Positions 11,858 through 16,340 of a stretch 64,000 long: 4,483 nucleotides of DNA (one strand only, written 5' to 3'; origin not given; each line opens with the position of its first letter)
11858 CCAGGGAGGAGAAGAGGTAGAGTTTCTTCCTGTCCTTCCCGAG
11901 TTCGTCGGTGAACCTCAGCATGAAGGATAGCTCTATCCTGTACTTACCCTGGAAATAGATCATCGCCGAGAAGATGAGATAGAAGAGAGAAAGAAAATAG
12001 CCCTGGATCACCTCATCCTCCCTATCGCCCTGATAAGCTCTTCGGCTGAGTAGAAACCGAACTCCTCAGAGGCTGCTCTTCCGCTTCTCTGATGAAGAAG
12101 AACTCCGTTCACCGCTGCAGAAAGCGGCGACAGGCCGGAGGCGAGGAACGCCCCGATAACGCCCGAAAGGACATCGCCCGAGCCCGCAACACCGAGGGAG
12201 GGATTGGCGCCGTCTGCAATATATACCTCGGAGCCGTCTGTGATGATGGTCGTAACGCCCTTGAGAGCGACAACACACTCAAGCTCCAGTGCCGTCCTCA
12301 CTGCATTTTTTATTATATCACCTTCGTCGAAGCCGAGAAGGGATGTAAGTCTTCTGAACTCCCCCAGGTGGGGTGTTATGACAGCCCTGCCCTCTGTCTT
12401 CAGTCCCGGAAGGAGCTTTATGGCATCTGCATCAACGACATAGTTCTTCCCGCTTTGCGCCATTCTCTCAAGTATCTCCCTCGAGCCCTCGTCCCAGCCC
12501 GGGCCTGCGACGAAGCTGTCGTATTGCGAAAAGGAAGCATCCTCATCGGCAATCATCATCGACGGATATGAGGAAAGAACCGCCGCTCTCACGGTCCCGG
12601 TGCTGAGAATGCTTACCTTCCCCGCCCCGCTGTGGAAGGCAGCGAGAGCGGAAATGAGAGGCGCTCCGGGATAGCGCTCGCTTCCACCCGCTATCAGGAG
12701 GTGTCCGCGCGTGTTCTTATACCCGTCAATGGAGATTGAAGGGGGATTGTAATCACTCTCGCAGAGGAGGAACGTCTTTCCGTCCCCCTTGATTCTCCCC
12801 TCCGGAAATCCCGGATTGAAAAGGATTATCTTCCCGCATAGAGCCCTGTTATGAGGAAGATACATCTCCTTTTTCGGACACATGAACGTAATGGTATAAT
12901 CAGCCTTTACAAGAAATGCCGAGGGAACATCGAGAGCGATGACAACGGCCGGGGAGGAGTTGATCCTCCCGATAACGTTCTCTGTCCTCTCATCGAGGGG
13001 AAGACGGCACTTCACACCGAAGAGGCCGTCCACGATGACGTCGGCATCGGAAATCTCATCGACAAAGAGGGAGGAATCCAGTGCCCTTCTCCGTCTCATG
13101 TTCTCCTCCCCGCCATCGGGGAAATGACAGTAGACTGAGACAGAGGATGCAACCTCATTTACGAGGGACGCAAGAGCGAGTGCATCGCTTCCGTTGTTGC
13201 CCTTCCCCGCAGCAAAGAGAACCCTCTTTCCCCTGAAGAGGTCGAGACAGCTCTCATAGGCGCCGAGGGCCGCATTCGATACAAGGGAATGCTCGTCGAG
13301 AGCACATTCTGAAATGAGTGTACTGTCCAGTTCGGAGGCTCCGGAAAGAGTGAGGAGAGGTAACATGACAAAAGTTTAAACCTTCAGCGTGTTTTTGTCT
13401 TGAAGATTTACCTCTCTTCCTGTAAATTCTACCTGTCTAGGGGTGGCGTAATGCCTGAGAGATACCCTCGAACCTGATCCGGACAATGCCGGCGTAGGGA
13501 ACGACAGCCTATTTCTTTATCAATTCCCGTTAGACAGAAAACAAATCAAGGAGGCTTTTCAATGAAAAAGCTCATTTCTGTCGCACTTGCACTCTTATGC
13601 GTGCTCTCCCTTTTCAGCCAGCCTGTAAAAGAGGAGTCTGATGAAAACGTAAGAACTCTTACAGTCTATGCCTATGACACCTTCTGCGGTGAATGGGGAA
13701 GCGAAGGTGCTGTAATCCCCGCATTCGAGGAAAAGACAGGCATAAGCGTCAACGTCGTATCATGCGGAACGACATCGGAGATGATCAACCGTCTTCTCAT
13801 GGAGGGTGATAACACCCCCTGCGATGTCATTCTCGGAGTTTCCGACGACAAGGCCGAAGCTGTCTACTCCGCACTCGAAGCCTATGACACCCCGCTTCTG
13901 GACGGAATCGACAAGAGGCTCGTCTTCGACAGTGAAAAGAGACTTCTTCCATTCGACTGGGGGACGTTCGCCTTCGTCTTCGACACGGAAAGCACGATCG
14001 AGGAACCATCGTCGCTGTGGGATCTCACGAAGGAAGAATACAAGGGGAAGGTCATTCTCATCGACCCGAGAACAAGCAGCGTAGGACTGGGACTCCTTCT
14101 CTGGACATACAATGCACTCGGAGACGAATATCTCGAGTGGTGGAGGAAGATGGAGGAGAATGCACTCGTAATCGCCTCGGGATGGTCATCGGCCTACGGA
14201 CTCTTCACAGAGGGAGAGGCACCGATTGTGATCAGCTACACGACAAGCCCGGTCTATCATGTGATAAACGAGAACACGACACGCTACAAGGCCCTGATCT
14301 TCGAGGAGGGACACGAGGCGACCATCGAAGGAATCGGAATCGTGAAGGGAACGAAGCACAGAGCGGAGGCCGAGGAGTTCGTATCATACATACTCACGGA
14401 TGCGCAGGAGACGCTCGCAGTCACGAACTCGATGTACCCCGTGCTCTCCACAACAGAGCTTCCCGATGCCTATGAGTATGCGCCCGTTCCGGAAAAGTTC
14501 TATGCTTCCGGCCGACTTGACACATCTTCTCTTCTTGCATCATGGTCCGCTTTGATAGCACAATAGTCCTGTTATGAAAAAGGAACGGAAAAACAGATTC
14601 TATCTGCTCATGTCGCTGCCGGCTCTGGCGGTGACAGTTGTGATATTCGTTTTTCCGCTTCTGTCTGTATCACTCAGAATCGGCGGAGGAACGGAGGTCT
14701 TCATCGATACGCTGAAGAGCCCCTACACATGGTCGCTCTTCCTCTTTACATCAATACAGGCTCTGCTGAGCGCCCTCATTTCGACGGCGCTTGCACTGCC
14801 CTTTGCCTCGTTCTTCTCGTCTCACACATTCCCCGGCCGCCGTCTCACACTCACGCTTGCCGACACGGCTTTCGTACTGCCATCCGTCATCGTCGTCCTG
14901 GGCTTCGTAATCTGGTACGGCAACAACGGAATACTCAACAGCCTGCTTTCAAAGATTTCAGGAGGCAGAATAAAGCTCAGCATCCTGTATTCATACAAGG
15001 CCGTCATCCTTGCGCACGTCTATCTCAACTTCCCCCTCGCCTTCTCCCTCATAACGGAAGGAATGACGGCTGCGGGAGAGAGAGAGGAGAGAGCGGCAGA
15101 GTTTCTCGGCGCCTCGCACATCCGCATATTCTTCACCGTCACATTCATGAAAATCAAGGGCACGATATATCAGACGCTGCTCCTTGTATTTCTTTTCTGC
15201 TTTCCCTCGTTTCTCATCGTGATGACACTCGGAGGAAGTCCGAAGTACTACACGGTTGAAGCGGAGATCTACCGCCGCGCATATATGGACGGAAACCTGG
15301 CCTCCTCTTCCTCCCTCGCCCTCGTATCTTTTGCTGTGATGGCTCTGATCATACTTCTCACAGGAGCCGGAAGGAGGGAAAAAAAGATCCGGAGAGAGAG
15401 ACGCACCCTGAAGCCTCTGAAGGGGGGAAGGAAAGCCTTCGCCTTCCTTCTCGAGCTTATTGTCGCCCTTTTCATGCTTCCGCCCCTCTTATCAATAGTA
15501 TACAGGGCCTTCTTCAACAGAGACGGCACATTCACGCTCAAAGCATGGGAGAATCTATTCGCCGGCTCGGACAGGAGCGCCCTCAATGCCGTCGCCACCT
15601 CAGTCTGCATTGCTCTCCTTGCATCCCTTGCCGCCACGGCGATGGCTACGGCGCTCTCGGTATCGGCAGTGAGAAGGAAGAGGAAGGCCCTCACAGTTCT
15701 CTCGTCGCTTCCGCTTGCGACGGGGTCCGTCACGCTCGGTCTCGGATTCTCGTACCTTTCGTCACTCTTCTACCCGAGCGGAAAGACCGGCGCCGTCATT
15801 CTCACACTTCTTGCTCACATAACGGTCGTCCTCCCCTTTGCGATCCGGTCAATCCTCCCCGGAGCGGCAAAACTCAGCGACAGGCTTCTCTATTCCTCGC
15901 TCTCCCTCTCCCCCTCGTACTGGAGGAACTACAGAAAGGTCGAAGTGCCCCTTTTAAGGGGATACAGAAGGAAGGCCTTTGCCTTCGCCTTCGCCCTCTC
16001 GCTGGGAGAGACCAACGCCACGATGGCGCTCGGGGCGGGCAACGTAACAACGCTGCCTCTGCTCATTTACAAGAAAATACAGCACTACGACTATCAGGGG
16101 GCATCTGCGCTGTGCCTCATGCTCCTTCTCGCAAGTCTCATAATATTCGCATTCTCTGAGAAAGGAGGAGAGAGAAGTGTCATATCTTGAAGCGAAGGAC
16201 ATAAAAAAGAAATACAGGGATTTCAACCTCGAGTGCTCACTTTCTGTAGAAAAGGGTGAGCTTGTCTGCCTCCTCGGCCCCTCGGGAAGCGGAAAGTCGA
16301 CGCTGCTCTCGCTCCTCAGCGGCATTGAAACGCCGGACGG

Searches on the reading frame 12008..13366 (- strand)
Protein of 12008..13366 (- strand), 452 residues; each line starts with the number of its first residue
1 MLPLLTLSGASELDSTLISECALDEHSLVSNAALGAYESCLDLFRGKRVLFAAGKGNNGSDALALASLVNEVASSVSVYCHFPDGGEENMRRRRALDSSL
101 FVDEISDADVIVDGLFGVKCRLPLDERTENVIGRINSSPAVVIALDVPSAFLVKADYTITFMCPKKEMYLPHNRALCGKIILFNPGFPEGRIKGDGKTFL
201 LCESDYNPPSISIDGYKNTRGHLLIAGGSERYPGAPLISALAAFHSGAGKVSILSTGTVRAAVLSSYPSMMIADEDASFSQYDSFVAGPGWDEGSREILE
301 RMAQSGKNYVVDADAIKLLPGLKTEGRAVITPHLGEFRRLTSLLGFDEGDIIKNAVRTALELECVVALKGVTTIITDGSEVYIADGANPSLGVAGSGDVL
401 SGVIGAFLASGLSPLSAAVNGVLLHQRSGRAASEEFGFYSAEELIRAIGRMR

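Call 45: search_protein_families(library=pfam, proteins=[window:12008-13366:-], max_evalue=0.00001)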
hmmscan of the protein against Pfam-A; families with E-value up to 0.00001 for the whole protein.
window:12008-13366:- (452 aa): 3 families
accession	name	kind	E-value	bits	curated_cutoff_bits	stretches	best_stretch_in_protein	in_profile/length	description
PF01256.23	Carb_kinase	-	9e-44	150.2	27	1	224-448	2-240/242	NAD(P)H-hydrate dehydratase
PF03853.21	YjeF_N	-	4.4e-21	76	24.9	1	26-166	2-168/169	YjeF-related protein N-terminus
PF02110.20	HK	-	1e-08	35.3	27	1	349-434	138-224/247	Hydroxyethylthiazole kinase family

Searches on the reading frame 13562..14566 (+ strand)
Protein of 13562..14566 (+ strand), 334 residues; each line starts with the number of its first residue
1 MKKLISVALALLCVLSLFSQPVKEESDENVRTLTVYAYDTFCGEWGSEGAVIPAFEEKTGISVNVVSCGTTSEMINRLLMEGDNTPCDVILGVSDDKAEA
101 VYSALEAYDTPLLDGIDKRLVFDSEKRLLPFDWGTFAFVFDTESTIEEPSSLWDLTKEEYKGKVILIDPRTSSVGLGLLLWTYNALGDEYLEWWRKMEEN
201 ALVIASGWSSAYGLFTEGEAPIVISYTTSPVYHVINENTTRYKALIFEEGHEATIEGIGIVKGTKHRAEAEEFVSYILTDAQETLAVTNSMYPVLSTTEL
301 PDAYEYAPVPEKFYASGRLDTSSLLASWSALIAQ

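Call 46: search_protein_families(library=pfam, proteins=[window:13562-14566:+], max_evalue=0.00001)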
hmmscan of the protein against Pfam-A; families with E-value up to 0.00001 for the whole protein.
window:13562-14566:+ (334 aa): 4 families
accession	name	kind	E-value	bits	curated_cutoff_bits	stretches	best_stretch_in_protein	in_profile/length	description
PF13416.11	SBP_bac_8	-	8e-19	68.9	27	1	52-304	3-271/279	Bacterial extracellular solute-binding protein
PF13343.11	SBP_bac_6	-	1.2e-18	67.9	24.6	1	106-309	31-234/245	Bacterial extracellular solute-binding protein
PF01547.30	SBP_bac_1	-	1e-15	59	26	1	51-282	13-305/307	Bacterial extracellular solute-binding protein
PF13531.11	SBP_bac_11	-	1.6e-13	51.4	25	1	51-284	16-220/227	Bacterial extracellular solute-binding protein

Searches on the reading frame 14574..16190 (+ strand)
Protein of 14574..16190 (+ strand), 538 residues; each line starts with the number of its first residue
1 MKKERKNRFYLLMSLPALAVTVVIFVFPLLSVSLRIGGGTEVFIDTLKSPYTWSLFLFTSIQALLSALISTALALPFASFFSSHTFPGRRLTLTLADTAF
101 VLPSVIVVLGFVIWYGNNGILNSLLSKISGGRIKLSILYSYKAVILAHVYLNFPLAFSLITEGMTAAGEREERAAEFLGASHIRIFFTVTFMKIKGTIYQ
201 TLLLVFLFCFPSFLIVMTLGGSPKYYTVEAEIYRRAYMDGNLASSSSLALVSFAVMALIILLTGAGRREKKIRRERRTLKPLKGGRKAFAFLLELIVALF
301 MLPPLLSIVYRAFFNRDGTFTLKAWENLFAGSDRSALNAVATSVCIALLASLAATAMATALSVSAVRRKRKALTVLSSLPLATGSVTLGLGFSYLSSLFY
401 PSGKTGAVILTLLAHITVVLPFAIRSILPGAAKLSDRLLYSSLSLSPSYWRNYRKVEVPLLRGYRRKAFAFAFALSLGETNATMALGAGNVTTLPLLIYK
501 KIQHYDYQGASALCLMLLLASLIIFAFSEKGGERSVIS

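Call 45: search_protein_families(library=pfam, proteins=[window:14574-16190:+], max_evalue=0.00001)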
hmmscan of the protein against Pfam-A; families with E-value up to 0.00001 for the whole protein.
window:14574-16190:+ (538 aa): 1 family
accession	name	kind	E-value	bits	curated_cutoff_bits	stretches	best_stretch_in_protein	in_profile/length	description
PF00528.27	BPD_transp_1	-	3.7e-06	27.2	26.4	1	75-262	2-171/184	Binding-protein-dependent transport system inner membrane component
